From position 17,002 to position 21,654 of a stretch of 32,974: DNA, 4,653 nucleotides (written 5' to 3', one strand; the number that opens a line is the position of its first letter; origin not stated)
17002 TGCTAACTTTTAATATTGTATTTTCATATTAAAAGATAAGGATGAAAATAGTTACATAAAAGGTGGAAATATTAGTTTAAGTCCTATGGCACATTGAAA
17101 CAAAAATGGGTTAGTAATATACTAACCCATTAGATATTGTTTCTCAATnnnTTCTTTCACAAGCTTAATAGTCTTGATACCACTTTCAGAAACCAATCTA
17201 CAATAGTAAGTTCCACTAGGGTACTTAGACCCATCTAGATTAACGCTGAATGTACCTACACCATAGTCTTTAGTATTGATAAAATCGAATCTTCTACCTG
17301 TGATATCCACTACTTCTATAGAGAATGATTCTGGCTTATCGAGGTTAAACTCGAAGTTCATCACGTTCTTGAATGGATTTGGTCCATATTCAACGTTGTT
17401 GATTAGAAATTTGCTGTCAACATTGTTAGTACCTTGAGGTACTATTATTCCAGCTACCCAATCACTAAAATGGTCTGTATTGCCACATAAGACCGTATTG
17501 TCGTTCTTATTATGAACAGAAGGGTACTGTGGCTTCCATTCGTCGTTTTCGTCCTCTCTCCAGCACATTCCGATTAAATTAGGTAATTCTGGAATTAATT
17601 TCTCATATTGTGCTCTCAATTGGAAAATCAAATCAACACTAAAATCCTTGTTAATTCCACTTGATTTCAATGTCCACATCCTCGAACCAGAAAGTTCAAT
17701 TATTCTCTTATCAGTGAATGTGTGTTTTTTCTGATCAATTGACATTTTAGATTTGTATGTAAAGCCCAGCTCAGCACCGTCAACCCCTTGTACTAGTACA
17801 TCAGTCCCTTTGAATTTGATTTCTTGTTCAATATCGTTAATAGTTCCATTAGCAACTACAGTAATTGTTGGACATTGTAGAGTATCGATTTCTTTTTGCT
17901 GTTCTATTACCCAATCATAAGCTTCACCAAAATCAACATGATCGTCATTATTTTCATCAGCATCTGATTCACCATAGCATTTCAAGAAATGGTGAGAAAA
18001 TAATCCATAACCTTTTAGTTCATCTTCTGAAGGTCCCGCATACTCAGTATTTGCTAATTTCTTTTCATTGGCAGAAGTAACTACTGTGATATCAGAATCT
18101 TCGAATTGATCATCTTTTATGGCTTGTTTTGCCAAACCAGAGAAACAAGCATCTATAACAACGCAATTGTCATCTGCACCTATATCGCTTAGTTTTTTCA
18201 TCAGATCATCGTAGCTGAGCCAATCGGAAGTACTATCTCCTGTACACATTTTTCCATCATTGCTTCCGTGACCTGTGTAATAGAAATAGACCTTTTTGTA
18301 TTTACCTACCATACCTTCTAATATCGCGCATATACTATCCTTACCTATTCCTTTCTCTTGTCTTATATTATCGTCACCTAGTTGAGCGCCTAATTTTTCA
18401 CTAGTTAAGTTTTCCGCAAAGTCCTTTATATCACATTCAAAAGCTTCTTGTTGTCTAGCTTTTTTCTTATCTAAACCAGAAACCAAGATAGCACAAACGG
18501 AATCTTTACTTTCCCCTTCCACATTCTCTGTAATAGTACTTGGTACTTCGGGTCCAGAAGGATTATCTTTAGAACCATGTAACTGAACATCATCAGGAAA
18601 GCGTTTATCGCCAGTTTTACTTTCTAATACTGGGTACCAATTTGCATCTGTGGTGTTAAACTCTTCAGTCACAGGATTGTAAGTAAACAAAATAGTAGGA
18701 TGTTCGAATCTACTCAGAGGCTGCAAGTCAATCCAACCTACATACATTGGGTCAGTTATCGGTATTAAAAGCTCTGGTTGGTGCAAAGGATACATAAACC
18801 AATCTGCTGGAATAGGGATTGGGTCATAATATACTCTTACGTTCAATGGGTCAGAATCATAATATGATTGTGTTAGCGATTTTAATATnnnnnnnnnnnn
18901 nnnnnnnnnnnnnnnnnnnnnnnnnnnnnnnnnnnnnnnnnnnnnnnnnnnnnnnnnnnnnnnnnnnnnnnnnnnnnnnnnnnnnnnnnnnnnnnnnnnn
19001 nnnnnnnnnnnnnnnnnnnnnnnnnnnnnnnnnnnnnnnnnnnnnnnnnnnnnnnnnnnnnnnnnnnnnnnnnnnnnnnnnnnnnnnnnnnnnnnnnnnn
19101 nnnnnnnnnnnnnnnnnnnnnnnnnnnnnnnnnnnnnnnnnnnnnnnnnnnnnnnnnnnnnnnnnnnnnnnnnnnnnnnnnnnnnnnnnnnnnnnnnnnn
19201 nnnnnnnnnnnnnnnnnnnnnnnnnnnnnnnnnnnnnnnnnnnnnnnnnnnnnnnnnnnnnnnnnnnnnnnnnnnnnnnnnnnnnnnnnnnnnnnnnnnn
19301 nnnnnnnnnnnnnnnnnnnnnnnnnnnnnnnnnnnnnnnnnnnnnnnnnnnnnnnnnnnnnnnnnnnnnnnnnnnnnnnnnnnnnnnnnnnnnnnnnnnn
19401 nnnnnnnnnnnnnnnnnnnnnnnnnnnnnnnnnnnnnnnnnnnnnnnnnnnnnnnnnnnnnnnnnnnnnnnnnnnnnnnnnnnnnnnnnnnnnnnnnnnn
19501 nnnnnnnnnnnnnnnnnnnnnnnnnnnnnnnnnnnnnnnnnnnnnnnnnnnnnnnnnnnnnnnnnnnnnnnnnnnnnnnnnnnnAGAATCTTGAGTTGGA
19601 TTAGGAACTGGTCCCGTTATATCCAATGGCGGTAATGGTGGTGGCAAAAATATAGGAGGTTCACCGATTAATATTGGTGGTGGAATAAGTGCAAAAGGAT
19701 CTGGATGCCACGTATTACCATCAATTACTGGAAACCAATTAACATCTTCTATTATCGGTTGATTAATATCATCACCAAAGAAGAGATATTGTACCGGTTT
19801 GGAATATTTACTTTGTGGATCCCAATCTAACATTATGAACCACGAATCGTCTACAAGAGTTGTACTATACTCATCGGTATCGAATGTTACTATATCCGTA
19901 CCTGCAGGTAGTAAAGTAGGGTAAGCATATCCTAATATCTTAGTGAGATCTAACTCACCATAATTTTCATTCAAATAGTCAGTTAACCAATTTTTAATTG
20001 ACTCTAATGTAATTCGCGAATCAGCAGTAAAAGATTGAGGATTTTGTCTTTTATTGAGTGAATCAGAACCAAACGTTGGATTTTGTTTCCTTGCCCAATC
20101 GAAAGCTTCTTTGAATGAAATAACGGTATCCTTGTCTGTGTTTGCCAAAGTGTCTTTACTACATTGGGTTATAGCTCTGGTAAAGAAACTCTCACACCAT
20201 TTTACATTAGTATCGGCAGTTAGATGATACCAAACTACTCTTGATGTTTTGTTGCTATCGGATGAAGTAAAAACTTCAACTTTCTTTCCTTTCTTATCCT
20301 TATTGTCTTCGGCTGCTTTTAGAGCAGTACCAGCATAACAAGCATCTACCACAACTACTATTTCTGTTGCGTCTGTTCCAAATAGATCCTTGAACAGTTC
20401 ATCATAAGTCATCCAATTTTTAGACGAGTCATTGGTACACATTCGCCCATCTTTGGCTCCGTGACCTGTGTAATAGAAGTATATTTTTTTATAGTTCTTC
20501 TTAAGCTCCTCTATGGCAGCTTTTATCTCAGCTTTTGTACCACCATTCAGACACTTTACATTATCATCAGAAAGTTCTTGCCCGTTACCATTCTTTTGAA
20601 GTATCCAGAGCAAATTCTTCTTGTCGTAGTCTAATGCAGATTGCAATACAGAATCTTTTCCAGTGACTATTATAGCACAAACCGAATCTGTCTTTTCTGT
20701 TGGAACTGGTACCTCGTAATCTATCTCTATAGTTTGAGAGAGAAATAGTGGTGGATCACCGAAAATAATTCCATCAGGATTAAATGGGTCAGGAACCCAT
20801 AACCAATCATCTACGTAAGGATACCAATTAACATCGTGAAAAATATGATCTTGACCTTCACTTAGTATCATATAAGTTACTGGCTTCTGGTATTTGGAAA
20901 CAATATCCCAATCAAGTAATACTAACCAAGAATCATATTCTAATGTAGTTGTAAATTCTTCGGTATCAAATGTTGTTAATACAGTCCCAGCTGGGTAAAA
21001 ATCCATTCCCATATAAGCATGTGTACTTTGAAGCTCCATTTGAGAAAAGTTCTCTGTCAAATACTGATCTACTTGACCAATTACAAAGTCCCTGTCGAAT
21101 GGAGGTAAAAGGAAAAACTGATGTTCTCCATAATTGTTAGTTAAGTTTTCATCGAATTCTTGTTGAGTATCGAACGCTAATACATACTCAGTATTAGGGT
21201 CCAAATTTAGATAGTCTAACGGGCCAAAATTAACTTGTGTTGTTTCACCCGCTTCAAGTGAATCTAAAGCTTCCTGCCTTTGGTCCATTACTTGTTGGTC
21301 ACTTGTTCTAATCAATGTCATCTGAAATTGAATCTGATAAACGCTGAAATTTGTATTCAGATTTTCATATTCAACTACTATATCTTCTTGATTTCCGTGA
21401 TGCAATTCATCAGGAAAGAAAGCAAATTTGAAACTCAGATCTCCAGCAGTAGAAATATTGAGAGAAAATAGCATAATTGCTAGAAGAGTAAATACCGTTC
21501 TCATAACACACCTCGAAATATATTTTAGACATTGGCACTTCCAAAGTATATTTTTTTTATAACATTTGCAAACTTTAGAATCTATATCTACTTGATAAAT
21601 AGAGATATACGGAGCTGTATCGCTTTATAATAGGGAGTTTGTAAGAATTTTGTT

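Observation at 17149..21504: Triple tandem legumain/caspase-like peptidase modules in one 1451-aa T9SS cargo protein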

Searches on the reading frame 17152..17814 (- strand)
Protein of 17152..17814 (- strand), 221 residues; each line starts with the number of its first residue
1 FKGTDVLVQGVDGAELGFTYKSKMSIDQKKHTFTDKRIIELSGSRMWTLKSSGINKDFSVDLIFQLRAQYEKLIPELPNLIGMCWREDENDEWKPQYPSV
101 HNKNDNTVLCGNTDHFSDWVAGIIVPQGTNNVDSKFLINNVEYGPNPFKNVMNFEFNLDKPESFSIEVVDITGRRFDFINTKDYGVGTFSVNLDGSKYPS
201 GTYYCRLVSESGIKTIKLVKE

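Call 22: search_protein_families(library=pfam, proteins=[window:17152-17814:-], max_evalue=10)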
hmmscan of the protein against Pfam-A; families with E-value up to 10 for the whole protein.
window:17152-17814:- (221 aa): 3 families
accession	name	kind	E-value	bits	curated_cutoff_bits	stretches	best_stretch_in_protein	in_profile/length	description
PF18962.6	Por_Secre_tail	-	1.4e-08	35.3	27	1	145-218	3-73/75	Secretion system C-terminal sorting domain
PF13860.13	FlgD_ig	-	0.085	13.3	27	1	152-210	12-76/79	FlgD Ig-like domain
PF08253.16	Leader_Erm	-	8.6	7.4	21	1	134-146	5-17/19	Erm Leader peptide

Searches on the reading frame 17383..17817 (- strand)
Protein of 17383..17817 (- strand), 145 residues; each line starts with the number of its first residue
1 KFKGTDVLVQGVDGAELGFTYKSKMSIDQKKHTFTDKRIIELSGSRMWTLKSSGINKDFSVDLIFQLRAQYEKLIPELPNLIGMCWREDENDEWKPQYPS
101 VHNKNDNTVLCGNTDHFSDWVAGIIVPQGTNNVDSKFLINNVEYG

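Call 83: search_solved_structures(query=window:17383-17817:-, max_evalue=5)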
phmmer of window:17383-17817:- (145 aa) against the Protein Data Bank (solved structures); distinct sequences matched with E-value up to 5: 1.
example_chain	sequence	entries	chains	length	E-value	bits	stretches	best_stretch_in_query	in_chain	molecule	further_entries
6mjp_C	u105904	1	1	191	1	12.7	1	21-79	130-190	Lipopolysaccharide export system protein LptC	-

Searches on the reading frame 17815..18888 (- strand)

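Call 22: search_protein_families(library=pfam, proteins=[window:17815-18888:-], max_evalue=10)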
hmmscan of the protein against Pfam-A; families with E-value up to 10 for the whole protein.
window:17815-18888:- (358 aa): 2 families
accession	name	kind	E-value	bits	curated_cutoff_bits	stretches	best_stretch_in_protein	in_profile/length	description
PF01650.23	Peptidase_C13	-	3.4e-06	27.2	22.8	1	198-301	109-209/258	Peptidase C13 family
PF00656.27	Peptidase_C14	-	2.2e-05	24.7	21.4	1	200-309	73-195/233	Caspase domain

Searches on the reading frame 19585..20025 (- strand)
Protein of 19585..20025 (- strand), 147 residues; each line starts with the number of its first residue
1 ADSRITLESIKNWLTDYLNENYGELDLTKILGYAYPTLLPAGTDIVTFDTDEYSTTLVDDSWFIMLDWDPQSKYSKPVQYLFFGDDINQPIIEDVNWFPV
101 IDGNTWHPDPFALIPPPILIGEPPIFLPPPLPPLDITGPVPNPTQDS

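Call 47: search_protein_families(library=pfam, alignment_id=A2, max_evalue=1)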
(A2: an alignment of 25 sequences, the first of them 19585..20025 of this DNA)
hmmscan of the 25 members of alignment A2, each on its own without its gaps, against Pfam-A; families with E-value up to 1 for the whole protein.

A. member 1, window:19585-20025:- (147 aa): 0 families

B. families by the number of members that match (of 25 scanned): 7 families
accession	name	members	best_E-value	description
PF03403.19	PAF-AH_p_II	2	0.0042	Platelet-activating factor acetylhydrolase, isoform II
PF05720.17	Dicty_CAD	1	0.057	Cell-cell adhesion domain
PF22362.1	Ago_MID_bact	1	0.074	Argonaute, middle domain, bacteria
PF23191.1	WH_MCM3_C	1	0.085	MCM3-like, winged helix domain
PF05184.20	SapB_1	1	0.093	Saposin-like type B, region 1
PF07882.17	Fucose_iso_N2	1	0.11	L-fucose isomerase, second N-terminal domain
PF08744.15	NOZZLE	1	0.28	Plant transcription factor NOZZLE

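Call 53: predict_structure(alignment_id=A2)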
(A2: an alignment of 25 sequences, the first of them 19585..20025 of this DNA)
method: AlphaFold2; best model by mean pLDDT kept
length: 147 residues; sequences in the alignment: 25
mean_pLDDT: 88.4   pTM: 0.77
mean pLDDT of the five models: 88.4, 86.7, 86.2, 84.6, 84.5
residues with pLDDT >= 90: 89; 70-90: 48; 50-70: 10; < 50: 0
segments of 3 or more residues with pLDDT < 50: none
pLDDT, mean of each block of 10 residues (from residue 1): 80 96 92 94 95 96 95 91 93 96 90 78 78 76 72
secondary structure, 60 per line:
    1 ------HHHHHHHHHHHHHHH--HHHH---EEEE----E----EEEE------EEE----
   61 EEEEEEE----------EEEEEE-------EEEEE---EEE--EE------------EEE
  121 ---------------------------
elements in order: H7-21 H24-27 E31-34 E44-47 E54-56 E61-67 E78-83 E91-95 E99-101 E118-120

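Call 55: fold_search(model_id=the predicted structure, library=pdb)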
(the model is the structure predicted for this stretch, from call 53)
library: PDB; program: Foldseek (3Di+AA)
matches with E <= 10: 159; with E <= 0.001: 0
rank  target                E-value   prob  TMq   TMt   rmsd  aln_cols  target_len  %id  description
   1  7jqe                  5.5e-01  0.06  0.13  0.07  11.4        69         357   13  Structure of an extracellular fragment of EsaA from Streptococcus gallolyticus (released 2020-11-11)
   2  7f9l_L                7.4e-01  0.11  0.20  0.27   8.6        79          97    6  Crystal structure of the variable region of Plasmodium RIFIN #6 (PF3D7_1400600) in complex with LAIR1 (with T67L, N69S (released 2021-08-18)
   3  8fbl_A                9.4e-01  0.02  0.11  0.07  18.9       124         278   15  Human PAC in nanodisc at pH 4.0 with PI(4,5)P2 diC8 (released 2023-02-01)
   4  5o78_A                1.2e+00  0.08  0.17  0.09  12.4        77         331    9  Crystal structure of Omp35 from Enterobacter aerogenes (released 2018-06-20)
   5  6drt_A                1.3e+00  0.03  0.16  0.12  12.1       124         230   13  Crystal structure of the processivity clamp GP45 complexed with recognition peptide of ligase from bacteriophage T4 (released 2018-09-26)
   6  6hs7_a                1.4e+00  0.06  0.17  0.07   9.5        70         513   14  Type VI membrane complex (released 2019-03-27)
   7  4y7m_C                1.5e+00  0.03  0.16  0.12   9.5        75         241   11  T6SS protein TssM C-terminal domain (835-1129) from EAEC (released 2015-08-05)
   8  9fp0_A                1.6e+00  0.06  0.16  0.04   9.7        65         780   18  Cryo-EM structure of the 'crown'less Bcs macrocomplex for E. coli cellulose secretion in non-saturating c-di-GMP (loca (released 2024-10-16)
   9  3htn_B                1.8e+00  0.10  0.23  0.24   9.7        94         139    7  Crystal structure of a putative dna binding protein (bt_1116) from bacteroides thetaiotaomicron vpi-5482 at 1.50 A res (released 2009-06-30)
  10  4i86_A                1.8e+00  0.07  0.17  0.22   9.6        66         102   17  Crystal structure of PilZ domain of CeSA from cellulose synthesizing bacterium (released 2013-04-03)
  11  2vtw_A                1.8e+00  0.06  0.14  0.11   7.8        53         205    4  Structure of the C-terminal head domain of the fowl adenovirus type 1 short fibre (released 2008-06-17)
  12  6g21_A                2.0e+00  0.18  0.29  0.11   5.7        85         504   15  Crystal structure of an esterase from Aspergillus oryzae (released 2018-05-23)
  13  6l7o_V                2.0e+00  0.06  0.18  0.24  13.2        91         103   13  cryo-EM structure of cyanobacteria Fd-NDH-1L complex (released 2020-02-19)
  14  9hqo_A                2.0e+00  0.01  0.12  0.08  24.3       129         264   14  Cryo-EM structure of bovine TMEM206-YFP purified and plunged using MISO (micro-purification) (released 2025-11-05)
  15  5xly_B                2.2e+00  0.06  0.15  0.18  10.4        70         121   10  Crystal structure of CheR1 in complex with c-di-GMP-bound MapZ (released 2017-08-23)
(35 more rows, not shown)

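Call 85: search_solved_structures(query=A2, max_evalue=5)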
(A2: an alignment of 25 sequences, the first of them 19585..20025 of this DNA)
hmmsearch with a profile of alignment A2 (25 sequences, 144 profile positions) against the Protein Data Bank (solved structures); distinct sequences matched with E-value up to 5: 0.

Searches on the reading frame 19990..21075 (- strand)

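Call 22: search_protein_families(library=pfam, proteins=[window:19990-21075:-], max_evalue=10)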
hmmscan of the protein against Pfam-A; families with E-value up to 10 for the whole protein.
window:19990-21075:- (362 aa): 4 families
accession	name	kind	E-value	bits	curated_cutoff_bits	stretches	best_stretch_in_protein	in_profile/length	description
PF00656.27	Peptidase_C14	-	9.8e-08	32.4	21.4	1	150-342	24-230/233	Caspase domain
PF01650.23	Peptidase_C13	-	2.2e-05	24.6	22.8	1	164-313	76-222/258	Peptidase C13 family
PF14538.11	Raptor_N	-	0.00047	20.4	27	1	172-254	63-150/151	Raptor N-terminal CASPase like domain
PF03403.19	PAF-AH_p_II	-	0.021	13.8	20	1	17-72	221-276/372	Platelet-activating factor acetylhydrolase, isoform II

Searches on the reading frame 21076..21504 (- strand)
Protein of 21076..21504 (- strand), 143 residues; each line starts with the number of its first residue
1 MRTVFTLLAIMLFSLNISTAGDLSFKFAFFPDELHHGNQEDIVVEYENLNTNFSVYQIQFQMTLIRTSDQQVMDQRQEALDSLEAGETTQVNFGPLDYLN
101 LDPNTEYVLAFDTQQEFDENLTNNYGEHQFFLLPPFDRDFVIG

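Call 22: search_protein_families(library=pfam, proteins=[window:21076-21504:-], max_evalue=10)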
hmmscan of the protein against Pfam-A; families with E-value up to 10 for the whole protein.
window:21076-21504:- (143 aa): 2 families
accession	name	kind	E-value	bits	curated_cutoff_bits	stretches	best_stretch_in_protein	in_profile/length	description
PF07760.16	DUF1616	-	0.15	11.6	31.6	1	21-88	192-262/307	Protein of unknown function (DUF1616)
PF23608.1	Ig_ILCR1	-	0.3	11.6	27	1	38-113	15-85/114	ILCR1 Ig-like domain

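Call 84: search_solved_structures(query=window:21076-21444:-, max_evalue=5)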
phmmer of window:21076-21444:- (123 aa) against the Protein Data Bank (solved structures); distinct sequences matched with E-value up to 5: 2.
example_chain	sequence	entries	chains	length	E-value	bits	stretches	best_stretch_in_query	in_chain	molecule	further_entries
4kt7_A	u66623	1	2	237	0.65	13.6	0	77-109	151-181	2-C-methyl-D-erythritol 4-phosphate cytidylyltransferase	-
10uj_A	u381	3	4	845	1.5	12.4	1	54-108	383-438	Helicase ATP-binding domain-containing protein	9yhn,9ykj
